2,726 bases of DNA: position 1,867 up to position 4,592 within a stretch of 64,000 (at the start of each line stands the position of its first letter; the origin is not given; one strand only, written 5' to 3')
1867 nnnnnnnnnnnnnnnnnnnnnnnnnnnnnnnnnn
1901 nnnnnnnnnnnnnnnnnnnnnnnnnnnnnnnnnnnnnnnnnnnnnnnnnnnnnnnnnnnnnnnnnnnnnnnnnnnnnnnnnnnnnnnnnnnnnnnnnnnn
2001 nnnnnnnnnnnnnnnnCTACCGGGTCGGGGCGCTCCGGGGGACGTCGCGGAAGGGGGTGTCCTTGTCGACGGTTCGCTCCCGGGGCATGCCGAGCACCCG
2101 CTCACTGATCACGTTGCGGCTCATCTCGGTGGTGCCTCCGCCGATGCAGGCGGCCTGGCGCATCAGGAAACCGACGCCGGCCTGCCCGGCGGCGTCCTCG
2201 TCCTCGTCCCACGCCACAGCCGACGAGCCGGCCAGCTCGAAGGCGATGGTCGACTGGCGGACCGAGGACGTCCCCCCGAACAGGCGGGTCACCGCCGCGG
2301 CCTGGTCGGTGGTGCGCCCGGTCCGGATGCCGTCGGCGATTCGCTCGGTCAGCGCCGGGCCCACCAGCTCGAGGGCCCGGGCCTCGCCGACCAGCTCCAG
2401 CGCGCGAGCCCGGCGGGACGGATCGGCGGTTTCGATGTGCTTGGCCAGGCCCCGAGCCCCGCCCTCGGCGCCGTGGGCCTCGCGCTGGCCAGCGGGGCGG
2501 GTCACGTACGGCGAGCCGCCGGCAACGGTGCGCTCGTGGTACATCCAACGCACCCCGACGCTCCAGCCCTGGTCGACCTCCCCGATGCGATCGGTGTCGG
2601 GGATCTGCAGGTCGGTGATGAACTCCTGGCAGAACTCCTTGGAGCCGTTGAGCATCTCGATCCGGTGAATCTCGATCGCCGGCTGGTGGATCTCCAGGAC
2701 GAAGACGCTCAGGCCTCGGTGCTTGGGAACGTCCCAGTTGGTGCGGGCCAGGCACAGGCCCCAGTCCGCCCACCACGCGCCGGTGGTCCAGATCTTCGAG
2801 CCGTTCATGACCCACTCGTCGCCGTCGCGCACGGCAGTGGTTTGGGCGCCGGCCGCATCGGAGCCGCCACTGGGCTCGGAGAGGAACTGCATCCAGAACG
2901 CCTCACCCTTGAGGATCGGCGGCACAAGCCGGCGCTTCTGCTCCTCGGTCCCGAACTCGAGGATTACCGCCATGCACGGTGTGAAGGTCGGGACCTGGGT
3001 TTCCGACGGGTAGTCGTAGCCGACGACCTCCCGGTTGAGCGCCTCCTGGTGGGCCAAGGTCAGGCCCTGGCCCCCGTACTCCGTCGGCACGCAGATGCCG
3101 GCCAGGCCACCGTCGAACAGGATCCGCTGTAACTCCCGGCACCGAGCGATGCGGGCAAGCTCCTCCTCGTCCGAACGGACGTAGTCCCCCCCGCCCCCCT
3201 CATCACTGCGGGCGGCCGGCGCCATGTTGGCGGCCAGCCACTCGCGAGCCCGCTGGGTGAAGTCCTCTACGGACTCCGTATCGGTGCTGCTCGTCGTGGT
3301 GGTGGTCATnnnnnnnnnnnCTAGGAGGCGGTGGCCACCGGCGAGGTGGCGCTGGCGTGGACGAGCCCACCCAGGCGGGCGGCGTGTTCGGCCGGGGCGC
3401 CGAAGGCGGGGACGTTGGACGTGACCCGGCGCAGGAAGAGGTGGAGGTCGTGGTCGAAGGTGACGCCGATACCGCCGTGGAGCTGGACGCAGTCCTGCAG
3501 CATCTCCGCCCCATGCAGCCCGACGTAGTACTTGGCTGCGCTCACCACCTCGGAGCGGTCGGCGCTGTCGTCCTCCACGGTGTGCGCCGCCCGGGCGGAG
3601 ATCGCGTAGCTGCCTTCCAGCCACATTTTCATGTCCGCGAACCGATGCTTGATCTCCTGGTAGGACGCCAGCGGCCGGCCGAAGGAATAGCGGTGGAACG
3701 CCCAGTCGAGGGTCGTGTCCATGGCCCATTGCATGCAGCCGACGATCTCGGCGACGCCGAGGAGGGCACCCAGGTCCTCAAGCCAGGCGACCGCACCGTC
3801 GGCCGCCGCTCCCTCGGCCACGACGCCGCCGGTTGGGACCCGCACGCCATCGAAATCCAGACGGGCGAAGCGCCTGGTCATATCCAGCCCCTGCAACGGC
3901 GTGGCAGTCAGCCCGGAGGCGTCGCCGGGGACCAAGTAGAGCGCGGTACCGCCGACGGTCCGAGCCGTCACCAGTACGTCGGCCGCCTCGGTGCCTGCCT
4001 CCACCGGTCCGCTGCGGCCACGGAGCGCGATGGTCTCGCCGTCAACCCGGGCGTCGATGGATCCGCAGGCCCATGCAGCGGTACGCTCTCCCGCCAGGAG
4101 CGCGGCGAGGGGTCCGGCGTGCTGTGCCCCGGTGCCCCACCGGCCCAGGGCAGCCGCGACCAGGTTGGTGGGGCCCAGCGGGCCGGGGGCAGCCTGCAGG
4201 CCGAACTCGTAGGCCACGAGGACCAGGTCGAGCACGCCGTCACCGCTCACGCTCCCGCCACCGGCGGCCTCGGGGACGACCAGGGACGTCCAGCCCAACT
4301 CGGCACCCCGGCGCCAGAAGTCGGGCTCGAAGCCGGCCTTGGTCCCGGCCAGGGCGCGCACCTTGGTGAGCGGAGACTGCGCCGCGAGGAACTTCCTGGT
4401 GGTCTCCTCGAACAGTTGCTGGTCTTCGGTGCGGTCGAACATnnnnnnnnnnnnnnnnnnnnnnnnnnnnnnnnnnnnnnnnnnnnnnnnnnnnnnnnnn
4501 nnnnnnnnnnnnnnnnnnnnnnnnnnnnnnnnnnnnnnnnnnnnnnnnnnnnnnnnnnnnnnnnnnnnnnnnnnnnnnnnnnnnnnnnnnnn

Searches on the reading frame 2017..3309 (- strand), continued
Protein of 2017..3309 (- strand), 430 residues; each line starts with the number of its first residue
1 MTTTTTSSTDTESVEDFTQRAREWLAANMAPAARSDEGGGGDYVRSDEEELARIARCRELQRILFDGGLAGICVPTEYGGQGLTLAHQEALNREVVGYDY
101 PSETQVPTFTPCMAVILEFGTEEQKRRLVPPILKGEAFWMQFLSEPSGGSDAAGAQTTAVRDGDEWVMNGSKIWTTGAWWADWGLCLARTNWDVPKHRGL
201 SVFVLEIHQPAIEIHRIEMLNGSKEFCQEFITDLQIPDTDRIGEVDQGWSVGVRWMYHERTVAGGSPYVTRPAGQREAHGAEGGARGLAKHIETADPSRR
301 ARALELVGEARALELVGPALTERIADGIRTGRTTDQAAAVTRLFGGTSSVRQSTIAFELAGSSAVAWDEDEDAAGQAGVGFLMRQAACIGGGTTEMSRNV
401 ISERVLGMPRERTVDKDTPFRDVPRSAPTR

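Call 49: find_encoding_contigs(protein=P0014, flank=7000, max_places=2)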
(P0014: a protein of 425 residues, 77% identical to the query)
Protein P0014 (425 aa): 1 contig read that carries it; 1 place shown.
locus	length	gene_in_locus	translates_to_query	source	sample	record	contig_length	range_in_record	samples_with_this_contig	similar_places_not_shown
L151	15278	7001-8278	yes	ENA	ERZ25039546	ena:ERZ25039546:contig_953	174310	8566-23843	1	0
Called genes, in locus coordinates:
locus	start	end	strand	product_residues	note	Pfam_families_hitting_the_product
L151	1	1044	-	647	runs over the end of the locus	PF00441:Acyl-CoA_dh_1, PF02770:Acyl-CoA_dh_M, PF00441:Acyl-CoA_dh_1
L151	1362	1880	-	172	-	PF13193:AMP-binding_C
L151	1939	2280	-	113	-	PF00857:Isochorismatase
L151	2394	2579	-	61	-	-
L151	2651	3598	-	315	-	PF00248:Aldo_ket_red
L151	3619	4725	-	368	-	PF23213:, PF23212:DUF7064 (weak)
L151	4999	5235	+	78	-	PF00881:Nitroreductase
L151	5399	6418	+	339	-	PF00881:Nitroreductase (weak)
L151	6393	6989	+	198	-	PF00441:Acyl-CoA_dh_1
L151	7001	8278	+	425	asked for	PF02771:Acyl-CoA_dh_N, PF02770:Acyl-CoA_dh_M, PF00441:Acyl-CoA_dh_1 (weak)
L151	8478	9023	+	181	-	-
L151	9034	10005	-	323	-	PF00296:Bac_luciferase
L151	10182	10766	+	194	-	PF00440:TetR_N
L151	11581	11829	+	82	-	PF00248:Aldo_ket_red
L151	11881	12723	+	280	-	PF01636:APH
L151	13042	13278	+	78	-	-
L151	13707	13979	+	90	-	-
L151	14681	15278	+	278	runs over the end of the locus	-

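Call 50: find_encoding_contigs(protein=P0005, flank=7000, max_places=2)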
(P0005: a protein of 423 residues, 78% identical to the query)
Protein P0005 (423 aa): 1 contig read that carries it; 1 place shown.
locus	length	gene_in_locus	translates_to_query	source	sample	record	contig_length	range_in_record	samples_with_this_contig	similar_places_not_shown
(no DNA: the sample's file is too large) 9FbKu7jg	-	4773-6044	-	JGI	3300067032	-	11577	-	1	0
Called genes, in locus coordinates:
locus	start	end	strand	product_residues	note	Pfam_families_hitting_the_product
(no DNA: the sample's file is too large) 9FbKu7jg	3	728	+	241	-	?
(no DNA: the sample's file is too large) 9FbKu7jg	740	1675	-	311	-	PF00248:Aldo_ket_red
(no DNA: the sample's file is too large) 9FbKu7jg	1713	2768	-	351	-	PF23213:, PF23212:DUF7064 (faint)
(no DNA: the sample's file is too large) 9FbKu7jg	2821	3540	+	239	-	PF00881:Nitroreductase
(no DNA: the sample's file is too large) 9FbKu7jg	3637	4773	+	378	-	PF02771:Acyl-CoA_dh_N, PF02770:Acyl-CoA_dh_M, PF00441:Acyl-CoA_dh_1, PF08028:Acyl-CoA_dh_2 (faint)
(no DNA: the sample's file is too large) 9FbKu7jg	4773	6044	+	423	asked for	PF02771:Acyl-CoA_dh_N, PF02770:Acyl-CoA_dh_M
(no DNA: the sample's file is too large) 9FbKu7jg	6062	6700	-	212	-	PF00440:TetR_N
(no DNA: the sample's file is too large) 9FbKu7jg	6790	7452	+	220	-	PF00440:TetR_N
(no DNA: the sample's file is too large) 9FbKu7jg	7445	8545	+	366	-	PF01408:GFO_IDH_MocA, PF22725:GFO_IDH_MocA_C3, PF02894:GFO_IDH_MocA_C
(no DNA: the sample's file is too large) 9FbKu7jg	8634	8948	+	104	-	-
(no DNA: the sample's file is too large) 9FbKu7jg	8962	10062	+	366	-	PF02515:CoA_transf_3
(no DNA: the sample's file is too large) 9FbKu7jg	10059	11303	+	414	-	PF02515:CoA_transf_3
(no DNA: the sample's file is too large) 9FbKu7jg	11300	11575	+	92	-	?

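Call 54: search_solved_structures(query=window:2020-3309:-, max_evalue=1e-20)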
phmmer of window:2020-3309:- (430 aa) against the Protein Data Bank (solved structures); distinct sequences matched with E-value up to 1e-20: 18.
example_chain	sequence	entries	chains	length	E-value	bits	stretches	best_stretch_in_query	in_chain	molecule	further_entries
6wy8_B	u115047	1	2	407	1.1e-33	120.5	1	55-412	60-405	Acyl-CoA dehydrogenase domain protein Tcur3483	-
6wy9_A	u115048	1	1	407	6.3e-33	117.9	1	55-412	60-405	Acyl-CoA dehydrogenase domain protein Tcur3483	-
4x28_A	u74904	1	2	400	2.8e-32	115.8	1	65-411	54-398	Acyl-CoA dehydrogenase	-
4l1f_A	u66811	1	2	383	3.3e-27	99.1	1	58-361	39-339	Acyl-CoA dehydrogenase domain protein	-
1ukw_A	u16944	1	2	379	1.3e-26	97.2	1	64-274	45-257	acyl-CoA dehydrogenase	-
8hk0_A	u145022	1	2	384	1.8e-24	90.1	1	57-261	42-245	Acyl-CoA dehydrogenase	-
7w0j_A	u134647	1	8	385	6.6e-24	88.2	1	74-266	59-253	Acyl-CoA dehydrogenase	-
8i4p_A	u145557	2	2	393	6.9e-24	88.1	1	74-266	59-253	Acyl-CoA dehydrogenase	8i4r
7y0a_A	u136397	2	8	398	3.8e-23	85.7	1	67-255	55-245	Short-chain specific acyl-CoA dehydrogenase, mitochondrial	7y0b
8sgs_A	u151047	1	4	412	4.5e-23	85.5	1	67-255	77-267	Short-chain specific acyl-CoA dehydrogenase, mitochondrial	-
3pfd_A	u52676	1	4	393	5.5e-23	85.2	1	58-266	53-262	Acyl-CoA dehydrogenase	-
4iv6_A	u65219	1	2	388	9.1e-23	84.4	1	59-406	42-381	Acyl-CoA dehydrogenase FadE3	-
5ol2_C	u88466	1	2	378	1.7e-22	83.5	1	64-255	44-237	Acyl-CoA dehydrogenase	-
2vig_A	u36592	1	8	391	2.2e-22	83.2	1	67-255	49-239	SHORT-CHAIN SPECIFIC ACYL-COA DEHYDROGENASE,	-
1jqi_A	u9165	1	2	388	1.1e-21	80.9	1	66-255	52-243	short chain acyl-CoA dehydrogenase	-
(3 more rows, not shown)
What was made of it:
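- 2017..3309 (-): ACAD1, intact, 430 aa; resembles the alpha subunit of heteromeric acyl-CoA dehydrogenases. The best solved relatives are 6wy8_B and 4x28_A (call 54).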

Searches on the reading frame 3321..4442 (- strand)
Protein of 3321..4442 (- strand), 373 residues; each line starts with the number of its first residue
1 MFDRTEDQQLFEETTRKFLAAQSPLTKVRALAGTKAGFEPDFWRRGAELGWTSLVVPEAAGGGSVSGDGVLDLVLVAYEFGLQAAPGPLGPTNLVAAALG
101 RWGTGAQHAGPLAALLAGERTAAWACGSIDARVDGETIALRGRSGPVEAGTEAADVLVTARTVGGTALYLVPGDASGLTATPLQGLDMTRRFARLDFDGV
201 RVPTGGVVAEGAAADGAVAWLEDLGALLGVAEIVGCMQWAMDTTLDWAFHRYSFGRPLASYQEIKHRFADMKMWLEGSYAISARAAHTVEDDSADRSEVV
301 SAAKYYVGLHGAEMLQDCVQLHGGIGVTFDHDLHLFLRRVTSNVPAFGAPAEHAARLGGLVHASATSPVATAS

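Call 6: search_protein_families(library=pfam, proteins=[window:3321-4442:-], max_evalue=0.01)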
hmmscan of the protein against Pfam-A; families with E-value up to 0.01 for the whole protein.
window:3321-4442:- (373 aa): 3 families
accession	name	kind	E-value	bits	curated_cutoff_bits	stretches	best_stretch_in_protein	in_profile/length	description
PF00441.29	Acyl-CoA_dh_1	-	2.9e-21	76.6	22.4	1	230-343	19-131/150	Acyl-CoA dehydrogenase, C-terminal domain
PF02771.21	Acyl-CoA_dh_N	-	1.2e-11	45.5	22.9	1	5-119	1-113/113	Acyl-CoA dehydrogenase, N-terminal domain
PF08028.16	Acyl-CoA_dh_2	-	7.1e-05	23.5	22.7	1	231-334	5-117/134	Acyl-CoA dehydrogenase, C-terminal domain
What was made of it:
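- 3321..4442 (-): ACAD2, intact, 373 aa; resembles the beta subunit. Pfam (call 6).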

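Call 33: search_protein_families(library=ncbifam, proteins=[window:3324-4442:-], max_evalue=0.00001)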
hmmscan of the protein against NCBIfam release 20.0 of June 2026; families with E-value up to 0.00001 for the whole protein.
window:3324-4442:- (373 aa): 14 families
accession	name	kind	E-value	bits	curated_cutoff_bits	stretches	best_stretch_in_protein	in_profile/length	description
NF050027.1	acylCoADhIpdE2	equivalog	9.2e-30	104.2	450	1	6-358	1-307/311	acyl-CoA dehydrogenase IpdE2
TIGR03203.1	pimD_small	equivalog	1e-29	103.8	652.7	1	2-357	2-372/378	pimeloyl-CoA dehydrogenase small subunit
NF042972.1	AcrlCoAredClosAcrC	equivalog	7.7e-19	67.6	640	1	3-338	4-353/378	acryloyl-CoA reductase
NF008997.0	PRK12341.1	equivalog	3e-18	66.1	537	1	2-340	3-355/382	acyl-CoA dehydrogenase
NF053553.1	prodigi_MBC_PigA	equivalog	3.3e-16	59.4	500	1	3-334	4-352/381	prodigiosin MBC biosynthesis dehydrogenase PigA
NF045652.1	ProlPCPDhRedW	equivalog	1.7e-13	50.2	650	1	43-335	37-347/376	L-prolyl-[peptidyl-carrier protein] dehydrogenase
NF002885.1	PRK03354.1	equivalog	2.5e-13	49.8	540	1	2-340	3-352/378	crotonobetainyl-CoA dehydrogenase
NF042439.1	SulpropCoADesulf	equivalog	1.6e-12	46.8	600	1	234-338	243-347/379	3-sulfinopropanoyl-CoA desulfinase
NF043006.1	CyhCrbnylCoADH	equivalog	5.2e-11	42.2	650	1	130-335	139-349/380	cyclohexane-1-carbonyl-CoA dehydrogenase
NF045552.1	GlutCoADH_Des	equivalog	4.8e-09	35.9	470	1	160-339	177-357/387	glutaryl-CoA dehydrogenase Acd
TIGR03207.1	cyc_hxne_CoA_dh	equivalog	5e-09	35.4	575.35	1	132-335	137-345/372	cyclohexanecarboxyl-CoA dehydrogenase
NF052270.1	Staph_DH_FadE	equivalog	4.8e-07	28.8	600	1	230-336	262-368/400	acyl-CoA dehydrogenase FadE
NF008594.0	PRK11561.1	equivalog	3e-06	25.9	545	1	235-341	308-419/540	isovaleryl-CoA dehydrogenase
NF058590.1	AcCoDHFadEBacil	equivalog_domain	4.6e-06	25.4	600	0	224-295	255-326/586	acyl-CoA dehydrogenase FadE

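Call 55: search_solved_structures(query=window:3324-4442:-, max_evalue=1e-15)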
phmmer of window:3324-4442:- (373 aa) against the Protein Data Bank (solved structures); distinct sequences matched with E-value up to 1e-15: 2.
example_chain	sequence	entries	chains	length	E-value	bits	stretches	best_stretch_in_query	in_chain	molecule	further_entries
6wy8_A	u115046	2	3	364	1.2e-22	83.7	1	16-365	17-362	Acyl-CoA dehydrogenase domain protein Tcur3481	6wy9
4x28_D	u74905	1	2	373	1.2e-19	73.8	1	31-358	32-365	Acyl-CoA dehydrogenase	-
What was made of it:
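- On Heteromeric alpha2beta2 ACAD: ACAD2 matches 6wy8_A and 4x28_D (calls 54, 55).
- Closest known: Heteromeric alpha2beta2 acyl-CoA dehydrogenases of steroid or ring degradation. Same: ACAD1 and ACAD2 find the two different chains of these complexes as their best solved relatives (calls 54, 55).
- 3321..4442 (-): The only solved relatives at E<1e-15 are 6wy8_A and 4x28_D, the partner chains of the ACAD1 hits (call 55).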
